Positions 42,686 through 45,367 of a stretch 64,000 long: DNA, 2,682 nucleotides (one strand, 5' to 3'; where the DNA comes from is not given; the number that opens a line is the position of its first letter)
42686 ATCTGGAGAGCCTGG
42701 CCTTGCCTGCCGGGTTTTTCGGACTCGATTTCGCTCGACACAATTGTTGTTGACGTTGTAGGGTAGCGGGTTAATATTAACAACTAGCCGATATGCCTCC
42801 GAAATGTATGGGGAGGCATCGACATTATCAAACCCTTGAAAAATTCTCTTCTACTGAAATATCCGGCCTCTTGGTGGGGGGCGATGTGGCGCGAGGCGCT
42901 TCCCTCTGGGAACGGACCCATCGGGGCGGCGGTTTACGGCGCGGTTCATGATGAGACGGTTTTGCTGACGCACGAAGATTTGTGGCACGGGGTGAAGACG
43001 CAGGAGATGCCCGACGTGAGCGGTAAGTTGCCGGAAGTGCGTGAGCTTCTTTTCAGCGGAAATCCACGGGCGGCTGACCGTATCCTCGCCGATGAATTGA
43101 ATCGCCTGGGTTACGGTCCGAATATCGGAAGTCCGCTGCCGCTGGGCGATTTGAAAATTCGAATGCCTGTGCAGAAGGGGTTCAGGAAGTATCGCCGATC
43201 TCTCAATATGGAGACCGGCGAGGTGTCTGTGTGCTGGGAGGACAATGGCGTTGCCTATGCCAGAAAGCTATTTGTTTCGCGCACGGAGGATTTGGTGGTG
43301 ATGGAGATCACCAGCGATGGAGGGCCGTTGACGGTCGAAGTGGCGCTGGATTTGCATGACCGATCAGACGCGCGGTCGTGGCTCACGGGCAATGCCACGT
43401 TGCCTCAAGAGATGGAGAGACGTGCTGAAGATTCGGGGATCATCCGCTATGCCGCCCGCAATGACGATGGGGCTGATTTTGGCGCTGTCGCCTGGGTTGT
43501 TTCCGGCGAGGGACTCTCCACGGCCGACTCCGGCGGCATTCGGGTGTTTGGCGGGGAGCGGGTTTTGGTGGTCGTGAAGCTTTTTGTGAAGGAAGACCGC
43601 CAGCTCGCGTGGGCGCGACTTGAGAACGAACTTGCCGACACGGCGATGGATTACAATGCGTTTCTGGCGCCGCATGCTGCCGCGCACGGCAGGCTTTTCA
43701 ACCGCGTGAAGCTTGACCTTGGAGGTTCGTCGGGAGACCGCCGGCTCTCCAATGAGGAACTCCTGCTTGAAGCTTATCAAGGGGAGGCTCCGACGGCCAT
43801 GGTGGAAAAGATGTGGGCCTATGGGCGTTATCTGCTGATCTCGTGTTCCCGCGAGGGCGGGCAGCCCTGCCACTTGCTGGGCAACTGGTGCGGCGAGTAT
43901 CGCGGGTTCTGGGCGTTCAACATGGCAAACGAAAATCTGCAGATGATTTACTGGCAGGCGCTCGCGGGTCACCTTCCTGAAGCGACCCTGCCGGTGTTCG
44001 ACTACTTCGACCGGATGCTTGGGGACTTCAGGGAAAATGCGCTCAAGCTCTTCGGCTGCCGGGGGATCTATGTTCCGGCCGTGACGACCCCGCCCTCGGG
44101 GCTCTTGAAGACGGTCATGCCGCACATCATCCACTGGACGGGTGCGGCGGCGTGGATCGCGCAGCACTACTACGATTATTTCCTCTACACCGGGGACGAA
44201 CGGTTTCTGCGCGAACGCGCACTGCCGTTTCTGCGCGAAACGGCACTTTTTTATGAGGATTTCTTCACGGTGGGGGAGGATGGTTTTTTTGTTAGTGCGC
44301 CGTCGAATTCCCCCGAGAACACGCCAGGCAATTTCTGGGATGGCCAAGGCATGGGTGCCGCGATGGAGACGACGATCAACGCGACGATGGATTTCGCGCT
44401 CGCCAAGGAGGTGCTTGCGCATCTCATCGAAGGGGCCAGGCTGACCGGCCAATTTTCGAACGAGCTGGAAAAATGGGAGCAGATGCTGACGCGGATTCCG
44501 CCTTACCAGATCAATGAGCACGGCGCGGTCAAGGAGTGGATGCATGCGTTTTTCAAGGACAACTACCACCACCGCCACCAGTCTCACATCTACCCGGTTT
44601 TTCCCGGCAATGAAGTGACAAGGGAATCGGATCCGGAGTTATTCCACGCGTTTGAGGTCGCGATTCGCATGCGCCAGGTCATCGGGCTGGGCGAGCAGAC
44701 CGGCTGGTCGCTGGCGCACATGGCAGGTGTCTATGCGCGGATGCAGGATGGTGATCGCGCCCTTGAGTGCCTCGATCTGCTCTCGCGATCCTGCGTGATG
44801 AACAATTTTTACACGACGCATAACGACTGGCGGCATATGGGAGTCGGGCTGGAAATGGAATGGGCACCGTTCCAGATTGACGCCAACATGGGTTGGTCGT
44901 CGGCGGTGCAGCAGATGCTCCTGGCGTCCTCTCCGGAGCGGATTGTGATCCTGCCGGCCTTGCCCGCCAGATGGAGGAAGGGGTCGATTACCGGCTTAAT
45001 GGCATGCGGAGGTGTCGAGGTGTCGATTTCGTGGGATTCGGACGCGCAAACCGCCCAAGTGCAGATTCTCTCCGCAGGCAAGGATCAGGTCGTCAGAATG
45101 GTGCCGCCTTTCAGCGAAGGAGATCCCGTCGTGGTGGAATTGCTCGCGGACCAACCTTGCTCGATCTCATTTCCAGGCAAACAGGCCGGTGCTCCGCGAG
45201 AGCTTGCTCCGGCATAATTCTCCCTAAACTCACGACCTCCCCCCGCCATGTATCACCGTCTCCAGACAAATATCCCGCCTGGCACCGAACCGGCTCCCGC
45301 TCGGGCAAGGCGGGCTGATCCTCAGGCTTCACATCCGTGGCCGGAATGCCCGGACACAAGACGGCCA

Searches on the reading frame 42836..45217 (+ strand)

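Call 44: search_protein_families(library=pfam, max_evalue=0.00001, proteins=[window:42836-45217:+])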
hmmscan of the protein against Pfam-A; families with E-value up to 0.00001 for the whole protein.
window:42836-45217:+ (793 aa): 3 families
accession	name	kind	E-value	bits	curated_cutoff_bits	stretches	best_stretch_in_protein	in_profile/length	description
PF22124.2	Glyco_hydro_95_cat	-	6.8e-106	355.1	27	1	273-695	2-408/408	Glycosyl hydrolase family 95 catalytic domain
PF14498.12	Glyco_hyd_65N_2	-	1.1e-35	124.2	27.7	1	8-248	4-226/234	Glycosyl hydrolase family 65, N-terminal domain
PF21307.2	Glyco_hydro_95_C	-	5.5e-12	46.5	27.6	1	698-751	2-54/94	Glycoside hydrolase family 95, C-terminal domain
